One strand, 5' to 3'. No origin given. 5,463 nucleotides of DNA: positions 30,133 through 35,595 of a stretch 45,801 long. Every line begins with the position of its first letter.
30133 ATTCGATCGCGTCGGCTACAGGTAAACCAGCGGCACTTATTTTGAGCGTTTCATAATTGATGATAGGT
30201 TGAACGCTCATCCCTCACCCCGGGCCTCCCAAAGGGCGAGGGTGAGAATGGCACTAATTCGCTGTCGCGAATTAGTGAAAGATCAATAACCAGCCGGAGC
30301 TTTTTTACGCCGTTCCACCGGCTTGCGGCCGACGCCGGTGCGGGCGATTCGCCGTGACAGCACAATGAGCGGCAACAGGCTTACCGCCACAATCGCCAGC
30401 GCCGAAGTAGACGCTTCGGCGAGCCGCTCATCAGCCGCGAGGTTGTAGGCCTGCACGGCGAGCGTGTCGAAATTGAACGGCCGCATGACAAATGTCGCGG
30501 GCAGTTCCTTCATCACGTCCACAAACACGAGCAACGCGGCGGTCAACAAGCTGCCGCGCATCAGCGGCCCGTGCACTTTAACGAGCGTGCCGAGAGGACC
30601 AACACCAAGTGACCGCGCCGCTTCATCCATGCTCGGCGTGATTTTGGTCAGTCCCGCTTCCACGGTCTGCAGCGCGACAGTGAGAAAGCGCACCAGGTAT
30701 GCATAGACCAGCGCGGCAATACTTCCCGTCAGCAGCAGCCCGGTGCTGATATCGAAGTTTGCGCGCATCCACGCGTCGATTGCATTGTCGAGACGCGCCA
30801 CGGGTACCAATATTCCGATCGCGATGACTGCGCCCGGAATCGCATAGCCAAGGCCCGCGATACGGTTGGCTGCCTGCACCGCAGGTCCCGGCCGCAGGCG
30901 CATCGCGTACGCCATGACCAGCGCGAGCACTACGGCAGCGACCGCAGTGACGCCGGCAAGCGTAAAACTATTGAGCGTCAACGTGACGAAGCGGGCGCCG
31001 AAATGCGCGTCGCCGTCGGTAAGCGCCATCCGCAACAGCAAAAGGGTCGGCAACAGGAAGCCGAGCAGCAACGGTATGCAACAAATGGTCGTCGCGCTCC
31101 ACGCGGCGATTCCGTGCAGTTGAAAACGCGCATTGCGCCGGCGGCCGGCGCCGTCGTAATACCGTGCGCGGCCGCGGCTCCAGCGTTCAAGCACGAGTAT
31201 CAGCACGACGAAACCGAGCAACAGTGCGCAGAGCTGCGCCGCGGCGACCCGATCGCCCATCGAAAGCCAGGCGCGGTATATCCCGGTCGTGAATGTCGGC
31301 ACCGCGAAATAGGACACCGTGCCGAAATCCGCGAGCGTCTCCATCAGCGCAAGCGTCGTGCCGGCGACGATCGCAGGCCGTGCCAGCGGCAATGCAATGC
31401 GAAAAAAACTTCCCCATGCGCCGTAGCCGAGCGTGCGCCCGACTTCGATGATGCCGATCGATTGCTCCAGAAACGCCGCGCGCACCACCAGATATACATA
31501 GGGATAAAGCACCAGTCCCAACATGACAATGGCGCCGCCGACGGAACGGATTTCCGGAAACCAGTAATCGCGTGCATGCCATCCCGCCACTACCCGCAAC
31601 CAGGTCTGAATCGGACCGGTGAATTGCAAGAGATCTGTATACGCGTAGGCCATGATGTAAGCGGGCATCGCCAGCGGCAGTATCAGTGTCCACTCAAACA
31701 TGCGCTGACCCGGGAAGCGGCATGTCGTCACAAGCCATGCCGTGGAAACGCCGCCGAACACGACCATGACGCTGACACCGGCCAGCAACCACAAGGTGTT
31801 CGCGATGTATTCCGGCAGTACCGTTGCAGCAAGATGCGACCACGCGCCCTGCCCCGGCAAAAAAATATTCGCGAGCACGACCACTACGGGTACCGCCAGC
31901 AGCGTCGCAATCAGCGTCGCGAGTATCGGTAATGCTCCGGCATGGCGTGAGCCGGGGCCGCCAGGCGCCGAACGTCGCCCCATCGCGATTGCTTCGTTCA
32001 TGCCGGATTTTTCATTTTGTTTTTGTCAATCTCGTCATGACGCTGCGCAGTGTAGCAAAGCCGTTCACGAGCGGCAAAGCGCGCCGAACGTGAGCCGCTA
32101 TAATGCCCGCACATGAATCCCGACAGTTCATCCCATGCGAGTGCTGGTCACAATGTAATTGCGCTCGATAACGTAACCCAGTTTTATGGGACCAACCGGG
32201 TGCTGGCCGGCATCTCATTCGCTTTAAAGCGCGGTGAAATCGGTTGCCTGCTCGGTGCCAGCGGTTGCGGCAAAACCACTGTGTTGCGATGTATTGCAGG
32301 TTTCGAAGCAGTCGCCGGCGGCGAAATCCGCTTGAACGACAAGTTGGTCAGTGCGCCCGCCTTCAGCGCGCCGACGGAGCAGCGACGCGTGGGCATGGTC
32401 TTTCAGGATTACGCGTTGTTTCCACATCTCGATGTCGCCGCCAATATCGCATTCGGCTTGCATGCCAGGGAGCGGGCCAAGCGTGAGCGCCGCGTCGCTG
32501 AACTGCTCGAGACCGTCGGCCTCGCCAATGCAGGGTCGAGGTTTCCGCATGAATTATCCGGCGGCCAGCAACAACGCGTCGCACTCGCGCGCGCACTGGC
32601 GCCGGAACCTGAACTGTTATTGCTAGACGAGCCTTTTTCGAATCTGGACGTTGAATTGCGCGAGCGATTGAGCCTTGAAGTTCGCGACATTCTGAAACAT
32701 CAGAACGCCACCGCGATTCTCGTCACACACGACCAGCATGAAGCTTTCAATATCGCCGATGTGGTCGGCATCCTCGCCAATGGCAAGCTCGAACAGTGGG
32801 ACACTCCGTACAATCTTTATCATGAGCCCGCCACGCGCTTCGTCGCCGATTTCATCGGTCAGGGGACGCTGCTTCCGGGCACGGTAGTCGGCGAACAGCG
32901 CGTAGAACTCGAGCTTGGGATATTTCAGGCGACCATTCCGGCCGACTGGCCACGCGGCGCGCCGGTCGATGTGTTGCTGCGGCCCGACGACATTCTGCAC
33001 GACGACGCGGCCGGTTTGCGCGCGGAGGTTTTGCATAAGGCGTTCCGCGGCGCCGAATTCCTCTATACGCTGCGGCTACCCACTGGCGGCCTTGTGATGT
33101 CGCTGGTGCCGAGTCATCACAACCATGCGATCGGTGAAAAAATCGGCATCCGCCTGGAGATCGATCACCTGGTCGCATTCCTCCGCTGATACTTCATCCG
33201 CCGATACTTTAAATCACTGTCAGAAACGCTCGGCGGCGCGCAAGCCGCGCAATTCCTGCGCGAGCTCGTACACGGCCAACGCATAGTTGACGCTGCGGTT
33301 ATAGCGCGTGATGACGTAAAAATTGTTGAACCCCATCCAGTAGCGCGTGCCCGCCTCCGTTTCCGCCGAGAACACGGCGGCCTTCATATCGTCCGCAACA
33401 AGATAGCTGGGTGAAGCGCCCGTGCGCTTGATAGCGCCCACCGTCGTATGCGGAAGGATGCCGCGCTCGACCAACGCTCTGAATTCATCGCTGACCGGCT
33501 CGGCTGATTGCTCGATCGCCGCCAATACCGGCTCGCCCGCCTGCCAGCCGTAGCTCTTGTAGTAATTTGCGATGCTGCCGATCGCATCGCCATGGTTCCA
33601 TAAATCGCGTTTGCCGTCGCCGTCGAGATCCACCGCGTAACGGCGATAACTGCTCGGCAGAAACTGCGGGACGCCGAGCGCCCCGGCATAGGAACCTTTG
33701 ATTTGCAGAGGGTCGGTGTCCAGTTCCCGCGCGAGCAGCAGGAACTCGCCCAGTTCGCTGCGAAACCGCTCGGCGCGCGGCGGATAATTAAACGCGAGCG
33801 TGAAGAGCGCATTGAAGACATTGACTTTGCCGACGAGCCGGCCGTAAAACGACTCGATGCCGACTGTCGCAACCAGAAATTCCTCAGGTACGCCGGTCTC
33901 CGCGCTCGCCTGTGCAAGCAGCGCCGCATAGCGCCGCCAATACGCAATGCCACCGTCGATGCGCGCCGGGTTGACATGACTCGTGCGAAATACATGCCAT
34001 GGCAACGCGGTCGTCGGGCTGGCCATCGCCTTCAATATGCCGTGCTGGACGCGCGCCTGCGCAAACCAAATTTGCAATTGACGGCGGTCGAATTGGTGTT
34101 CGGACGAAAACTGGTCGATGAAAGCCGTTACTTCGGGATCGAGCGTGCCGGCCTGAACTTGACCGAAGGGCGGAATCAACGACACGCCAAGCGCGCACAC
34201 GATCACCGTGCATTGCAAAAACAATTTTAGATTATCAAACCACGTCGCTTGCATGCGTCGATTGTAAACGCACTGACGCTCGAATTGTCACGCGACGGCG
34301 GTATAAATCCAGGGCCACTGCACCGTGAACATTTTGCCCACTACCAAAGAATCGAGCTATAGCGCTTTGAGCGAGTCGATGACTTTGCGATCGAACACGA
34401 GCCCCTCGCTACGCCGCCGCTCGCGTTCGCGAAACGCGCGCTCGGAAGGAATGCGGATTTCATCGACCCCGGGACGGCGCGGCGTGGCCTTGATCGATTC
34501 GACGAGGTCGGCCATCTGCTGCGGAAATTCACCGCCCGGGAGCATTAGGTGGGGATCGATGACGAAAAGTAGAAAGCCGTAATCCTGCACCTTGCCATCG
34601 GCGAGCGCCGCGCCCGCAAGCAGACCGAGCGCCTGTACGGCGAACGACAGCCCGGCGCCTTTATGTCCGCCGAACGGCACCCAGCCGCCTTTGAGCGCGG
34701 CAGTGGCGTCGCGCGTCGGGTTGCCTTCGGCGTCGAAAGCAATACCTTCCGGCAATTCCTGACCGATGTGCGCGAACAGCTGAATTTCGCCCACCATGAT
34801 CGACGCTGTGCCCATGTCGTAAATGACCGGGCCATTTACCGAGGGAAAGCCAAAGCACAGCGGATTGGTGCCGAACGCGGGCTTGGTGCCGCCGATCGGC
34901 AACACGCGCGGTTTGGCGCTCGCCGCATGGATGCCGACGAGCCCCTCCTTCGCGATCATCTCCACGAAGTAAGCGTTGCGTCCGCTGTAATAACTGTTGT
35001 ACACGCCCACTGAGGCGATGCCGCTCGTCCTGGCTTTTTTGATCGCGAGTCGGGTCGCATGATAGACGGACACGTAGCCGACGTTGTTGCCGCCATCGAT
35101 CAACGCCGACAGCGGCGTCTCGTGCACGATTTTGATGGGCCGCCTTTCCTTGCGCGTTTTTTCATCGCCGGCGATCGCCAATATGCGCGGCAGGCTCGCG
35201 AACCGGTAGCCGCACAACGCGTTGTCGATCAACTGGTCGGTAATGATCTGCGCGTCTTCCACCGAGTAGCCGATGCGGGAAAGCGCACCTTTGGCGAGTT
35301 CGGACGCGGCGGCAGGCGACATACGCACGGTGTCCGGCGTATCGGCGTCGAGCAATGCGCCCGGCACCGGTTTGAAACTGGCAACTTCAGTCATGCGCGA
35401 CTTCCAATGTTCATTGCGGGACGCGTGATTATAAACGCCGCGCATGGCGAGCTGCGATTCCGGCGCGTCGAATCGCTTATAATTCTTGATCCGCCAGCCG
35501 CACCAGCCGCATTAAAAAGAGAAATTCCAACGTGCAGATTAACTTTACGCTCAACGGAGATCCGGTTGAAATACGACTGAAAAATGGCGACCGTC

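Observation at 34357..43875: Unassigned catabolic cluster: Mo-hydroxylase, PcaD-like hydrolase and two Bug receptors, flanked by an Ldh_2 dehydrogenase and a UbiD decarboxylase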

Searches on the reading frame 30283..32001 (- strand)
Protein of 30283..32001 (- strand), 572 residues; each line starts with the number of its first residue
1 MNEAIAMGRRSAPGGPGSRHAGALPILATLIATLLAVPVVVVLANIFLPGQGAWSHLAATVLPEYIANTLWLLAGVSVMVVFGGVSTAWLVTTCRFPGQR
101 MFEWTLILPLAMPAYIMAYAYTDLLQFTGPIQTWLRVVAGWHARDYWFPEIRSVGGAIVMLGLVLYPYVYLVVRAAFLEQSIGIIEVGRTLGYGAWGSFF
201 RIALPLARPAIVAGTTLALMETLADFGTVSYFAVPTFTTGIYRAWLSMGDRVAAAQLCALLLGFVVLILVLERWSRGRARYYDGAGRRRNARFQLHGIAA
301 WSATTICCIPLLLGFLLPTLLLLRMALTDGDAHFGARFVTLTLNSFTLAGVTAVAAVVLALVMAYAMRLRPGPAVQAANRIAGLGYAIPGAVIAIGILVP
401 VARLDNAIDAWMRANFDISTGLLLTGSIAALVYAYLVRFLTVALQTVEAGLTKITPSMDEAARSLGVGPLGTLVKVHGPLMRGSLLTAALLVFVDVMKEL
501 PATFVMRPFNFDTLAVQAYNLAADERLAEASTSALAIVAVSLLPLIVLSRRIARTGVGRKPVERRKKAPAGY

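Call 75: search_protein_families(library=pfam, proteins=[window:30283-32001:-], max_evalue=0.00001)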
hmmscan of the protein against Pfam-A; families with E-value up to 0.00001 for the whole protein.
window:30283-32001:- (572 aa): 1 family
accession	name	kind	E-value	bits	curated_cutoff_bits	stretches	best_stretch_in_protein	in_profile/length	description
PF00528.27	BPD_transp_1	-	7.2e-12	45.8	26.4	2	97-270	15-175/184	Binding-protein-dependent transport system inner membrane component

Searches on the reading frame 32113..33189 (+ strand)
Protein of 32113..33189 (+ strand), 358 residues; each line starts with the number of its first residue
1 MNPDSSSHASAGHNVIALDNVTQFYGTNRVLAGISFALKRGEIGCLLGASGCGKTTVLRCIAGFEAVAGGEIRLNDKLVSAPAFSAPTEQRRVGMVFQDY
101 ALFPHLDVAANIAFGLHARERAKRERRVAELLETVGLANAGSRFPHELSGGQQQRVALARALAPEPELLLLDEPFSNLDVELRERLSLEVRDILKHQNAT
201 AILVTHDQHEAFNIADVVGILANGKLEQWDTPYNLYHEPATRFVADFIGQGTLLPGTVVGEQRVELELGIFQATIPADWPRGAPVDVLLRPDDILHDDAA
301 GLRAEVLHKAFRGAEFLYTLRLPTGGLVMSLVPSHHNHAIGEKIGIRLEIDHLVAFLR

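Call 5: search_protein_families(library=pfam, proteins=[window:32113-33189:+])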
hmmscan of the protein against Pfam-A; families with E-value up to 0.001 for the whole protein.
window:32113-33189:+ (358 aa): 4 families
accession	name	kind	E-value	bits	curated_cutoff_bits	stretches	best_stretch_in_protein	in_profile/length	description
PF00005.33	ABC_tran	-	1.8e-34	119.7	25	1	32-175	2-136/137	ABC transporter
PF08402.16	TOBE_2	-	1.7e-12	47.7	21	1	287-356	1-76/76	TOBE domain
PF13304.12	AAA_21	-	8.1e-09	36.4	27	1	146-208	236-300/304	AAA domain, putative AbiEii toxin, Type IV TA system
PF02463.25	SMC_N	-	0.0002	21.3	40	0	45-221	28-212/220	RecF/RecN/SMC N terminal domain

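Call 6: search_protein_families(library=ncbifam, proteins=[window:32113-33189:+])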
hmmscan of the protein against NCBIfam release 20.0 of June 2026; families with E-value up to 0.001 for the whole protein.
window:32113-33189:+ (358 aa): 186 families (the best 25 are shown)
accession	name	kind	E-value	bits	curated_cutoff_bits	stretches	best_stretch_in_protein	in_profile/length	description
TIGR03265.1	PhnT2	equivalog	1.1e-95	320.8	457.7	1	15-355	4-351/353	putative 2-aminoethylphosphonate ABC transporter ATP-binding protein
TIGR01187.1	potA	subfamily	9.4e-85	284.5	355.6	1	46-352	1-321/325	polyamine ABC transporter ATP-binding protein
NF043075.1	MMSYN1_0197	equivalog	6.2e-83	278.6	550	1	14-352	1-335/341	spermidine/putrescine ABC transporter ATP-binding protein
NF006987.0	PRK09452.1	equivalog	1.4e-82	277.4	482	1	8-328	10-339/378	spermidine/putrescine ABC transporter ATP-binding protein PotA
NF008653.0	PRK11650.1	subfamily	1.9e-78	264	432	1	16-356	4-347/357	sn-glycerol-3-phosphate ABC transporter ATP-binding protein UgpC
NF040933.2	ABC_arch_GlcV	equivalog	1.1e-77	261.3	450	1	16-295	3-287/357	glucose ABC transporter ATP-binding protein GlcV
TIGR03258.1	PhnT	equivalog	4.4e-75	252.9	499.15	1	10-261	3-253/359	2-aminoethylphosphonate ABC transport system ATP-binding subunit PhnT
NF008105.0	PRK10851.1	equivalog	1.1e-74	251.4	502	1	16-296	3-282/362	sulfate/thiosulfate ABC transporter ATP-binding protein CysA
NF008513.0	PRK11432.1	equivalog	5.8e-73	245.8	496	1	13-348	4-339/351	ferric ABC transporter ATP-binding protein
TIGR00968.1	3a0106s01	subfamily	8.1e-73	244.8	342.75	1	16-251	1-234/237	sulfate ABC transporter ATP-binding protein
NF008621.0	PRK11607.1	equivalog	2.4e-71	240.5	613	1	13-341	17-355/377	putrescine ABC transporter ATP-binding subunit PotG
NF008233.0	PRK11000.1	equivalog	8.4e-67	225.6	568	1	16-300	4-294/369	maltose/maltodextrin ABC transporter ATP-binding protein MalK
NF040840.2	tungstate_WtpC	equivalog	1e-63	215.7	440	1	30-295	15-277/347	tungstate ABC transporter ATP-binding protein WtpC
TIGR03415.1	ABC_choXWV_ATP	equivalog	3.6e-56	190.8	483.75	1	31-250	40-267/382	choline ABC transporter ATP-binding protein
TIGR01186.1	proV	subfamily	1.4e-54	185.6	326.6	1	27-254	5-236/363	betaine/proline/choline family ABC transporter ATP-binding protein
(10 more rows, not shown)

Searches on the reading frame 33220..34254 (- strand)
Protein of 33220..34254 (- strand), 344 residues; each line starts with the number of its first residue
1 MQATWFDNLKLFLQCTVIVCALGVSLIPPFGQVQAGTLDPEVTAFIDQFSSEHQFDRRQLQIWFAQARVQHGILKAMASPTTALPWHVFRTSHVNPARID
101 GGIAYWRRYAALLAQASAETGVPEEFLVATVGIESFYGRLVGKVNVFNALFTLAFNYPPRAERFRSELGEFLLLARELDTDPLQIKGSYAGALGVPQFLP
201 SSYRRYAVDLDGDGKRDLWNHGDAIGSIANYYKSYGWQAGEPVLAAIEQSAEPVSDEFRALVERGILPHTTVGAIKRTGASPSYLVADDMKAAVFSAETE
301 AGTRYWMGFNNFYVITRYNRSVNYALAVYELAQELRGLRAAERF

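Call 5: search_protein_families(library=pfam, proteins=[window:33220-34254:-])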
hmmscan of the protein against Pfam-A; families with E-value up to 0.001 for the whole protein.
window:33220-34254:- (344 aa): 1 family
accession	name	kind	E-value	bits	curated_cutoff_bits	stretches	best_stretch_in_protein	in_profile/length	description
PF13406.11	SLT_2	-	1.2e-83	281.1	24.3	1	40-333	4-292/292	Transglycosylase SLT domain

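Call 6: search_protein_families(library=ncbifam, proteins=[window:33220-34254:-])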
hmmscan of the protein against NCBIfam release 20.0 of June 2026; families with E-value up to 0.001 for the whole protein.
window:33220-34254:- (344 aa): 3 families
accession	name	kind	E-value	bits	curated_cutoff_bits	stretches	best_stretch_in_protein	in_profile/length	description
TIGR02282.1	MltB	equivalog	7.4e-100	333.8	281.4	1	44-335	2-290/290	lytic murein transglycosylase B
NF008029.0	PRK10760.1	equivalog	2.1e-87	293.5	449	1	39-336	57-354/359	lytic murein transglycosylase B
TIGR02283.1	MltB_2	subfamily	2e-50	171.7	248.45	1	77-336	42-299/300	lytic murein transglycosylase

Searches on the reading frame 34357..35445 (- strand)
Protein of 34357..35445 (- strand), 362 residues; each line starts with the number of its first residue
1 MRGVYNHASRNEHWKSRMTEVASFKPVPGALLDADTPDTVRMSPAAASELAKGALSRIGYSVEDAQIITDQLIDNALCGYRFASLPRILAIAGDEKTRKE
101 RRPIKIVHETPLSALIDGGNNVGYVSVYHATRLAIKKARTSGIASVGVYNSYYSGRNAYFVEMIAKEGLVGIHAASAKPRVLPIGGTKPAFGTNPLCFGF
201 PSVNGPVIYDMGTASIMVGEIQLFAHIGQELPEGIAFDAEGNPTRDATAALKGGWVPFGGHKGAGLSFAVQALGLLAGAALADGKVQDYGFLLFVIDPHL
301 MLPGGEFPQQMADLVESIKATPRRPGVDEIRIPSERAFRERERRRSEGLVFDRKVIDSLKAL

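Call 5: search_protein_families(library=pfam, proteins=[window:34357-35445:-])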
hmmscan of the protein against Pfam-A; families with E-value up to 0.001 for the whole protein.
window:34357-35445:- (362 aa): 1 family
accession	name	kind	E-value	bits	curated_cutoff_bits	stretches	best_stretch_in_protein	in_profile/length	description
PF02615.19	Ldh_2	-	1.2e-80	271.5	38.8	1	44-360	3-333/333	Malate/L-lactate dehydrogenase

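Call 6: search_protein_families(library=ncbifam, proteins=[window:34357-35445:-])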
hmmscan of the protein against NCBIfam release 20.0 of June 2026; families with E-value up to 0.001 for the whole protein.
window:34357-35445:- (362 aa): 5 families
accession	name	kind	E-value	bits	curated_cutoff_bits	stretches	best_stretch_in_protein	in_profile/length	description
NF040650.1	sulfolac_dhydr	equivalog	6.3e-58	196.6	500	1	43-361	4-328/339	L-sulfolactate dehydrogenase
NF007504.0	PRK10098.1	equivalog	1.1e-41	142.8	336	1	41-358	6-336/360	malate/lactate/ureidoglycolate dehydrogenase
NF011599.0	PRK15025.1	equivalog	4.8e-37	127.9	356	1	48-357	9-329/349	ureidoglycolate dehydrogenase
TIGR03175.1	AllD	equivalog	1.3e-35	123.1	496.2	1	42-350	3-322/349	ureidoglycolate dehydrogenase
NF009750.0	PRK13260.1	equivalog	6.4e-19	68.2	316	1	86-362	50-332/332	3-dehydro-L-gulonate 2-dehydrogenase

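Call 9: search_solved_structures(query=window:34357-35445:-, max_evalue=0.00001)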
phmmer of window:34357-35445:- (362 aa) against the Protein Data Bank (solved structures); distinct sequences matched with E-value up to 0.00001: 13.
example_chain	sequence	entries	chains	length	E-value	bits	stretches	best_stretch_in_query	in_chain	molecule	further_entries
1v9n_A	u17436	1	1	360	1e-44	156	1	54-360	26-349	Malate dehydrogenase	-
2x06_A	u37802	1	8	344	1.8e-41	145.4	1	47-361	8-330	L-SULFOLACTATE DEHYDROGENASE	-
1vbi_A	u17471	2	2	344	4.4e-37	130.9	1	103-362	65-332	Type 2 malate/lactate dehydrogenase | malate/L-lactate dehydrogenase family protein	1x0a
1wtj_A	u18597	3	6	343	1.4e-33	119.4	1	115-359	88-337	ureidoglycolate dehydrogenase | delta1-piperideine-2-carboxylate reductase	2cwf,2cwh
3uoe_A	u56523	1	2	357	1.7e-30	109.3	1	40-362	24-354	Dehydrogenase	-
2g8y_A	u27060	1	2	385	5.6e-28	101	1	54-352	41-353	Malate/L-lactate dehydrogenases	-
4h8a_A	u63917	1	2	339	3.3e-25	91.8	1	54-349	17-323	Ureidoglycolate dehydrogenase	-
4fjs_A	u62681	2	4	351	3.7e-25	91.7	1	54-349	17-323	Ureidoglycolate dehydrogenase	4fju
1xrh_A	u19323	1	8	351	3.9e-25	91.6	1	54-349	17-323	Ureidoglycolate Dehydrogenase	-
3i0p_A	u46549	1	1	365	6.3e-23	84.4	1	39-351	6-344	Malate dehydrogenase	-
1z2i_A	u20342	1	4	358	2e-18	69.5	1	95-352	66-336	malate dehydrogenase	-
1nxu_A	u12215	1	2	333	3.6e-13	52.3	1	117-361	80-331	Hypothetical oxidoreductase yiaK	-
1s20_A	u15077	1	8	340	3.8e-13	52.2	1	117-361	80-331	Hypothetical oxidoreductase yiaK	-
